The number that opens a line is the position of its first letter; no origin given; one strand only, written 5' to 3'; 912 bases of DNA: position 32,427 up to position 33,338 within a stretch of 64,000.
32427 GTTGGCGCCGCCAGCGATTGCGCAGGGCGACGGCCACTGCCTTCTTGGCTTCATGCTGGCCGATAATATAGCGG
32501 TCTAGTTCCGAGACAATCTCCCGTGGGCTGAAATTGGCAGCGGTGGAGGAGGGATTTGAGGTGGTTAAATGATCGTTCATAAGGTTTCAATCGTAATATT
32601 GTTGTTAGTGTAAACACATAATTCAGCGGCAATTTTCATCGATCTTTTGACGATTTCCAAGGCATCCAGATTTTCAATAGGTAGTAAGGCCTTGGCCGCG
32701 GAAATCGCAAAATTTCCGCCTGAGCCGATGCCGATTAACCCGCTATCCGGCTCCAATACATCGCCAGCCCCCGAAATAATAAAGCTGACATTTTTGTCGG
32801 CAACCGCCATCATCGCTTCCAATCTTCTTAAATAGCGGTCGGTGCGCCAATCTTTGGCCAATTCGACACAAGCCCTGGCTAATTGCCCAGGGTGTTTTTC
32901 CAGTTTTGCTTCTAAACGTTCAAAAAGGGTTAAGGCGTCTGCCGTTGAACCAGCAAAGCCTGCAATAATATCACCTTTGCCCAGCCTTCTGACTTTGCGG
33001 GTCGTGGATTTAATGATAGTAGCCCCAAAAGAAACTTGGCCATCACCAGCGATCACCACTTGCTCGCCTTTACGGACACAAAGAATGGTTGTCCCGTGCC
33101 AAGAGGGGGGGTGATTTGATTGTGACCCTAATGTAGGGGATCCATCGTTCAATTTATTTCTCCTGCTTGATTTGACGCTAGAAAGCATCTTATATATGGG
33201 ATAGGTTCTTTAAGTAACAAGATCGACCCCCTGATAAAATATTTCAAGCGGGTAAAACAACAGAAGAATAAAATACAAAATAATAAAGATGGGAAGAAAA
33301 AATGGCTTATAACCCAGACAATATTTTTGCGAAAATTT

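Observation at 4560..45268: Recurrent pattern: four conserved genes each broken by a single extra base in a T/A homopolymer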

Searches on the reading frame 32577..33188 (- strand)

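Call 55: search_protein_families(library=ncbifam, proteins=[window:32577-33188:-], max_evalue=1e-10)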
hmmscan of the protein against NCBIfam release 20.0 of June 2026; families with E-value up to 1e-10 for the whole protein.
window:32577-33188:- (203 aa): 2 families
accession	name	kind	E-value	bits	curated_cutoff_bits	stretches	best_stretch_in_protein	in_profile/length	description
NF003964.0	PRK05456.1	equivalog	4.2e-85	283.9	137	1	29-203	4-178/179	ATP-dependent protease subunit HslV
TIGR03692.1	ATP_dep_HslV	equivalog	1.2e-81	272.5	157.75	1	33-203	1-171/171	HslVU peptidase proteolytic subunit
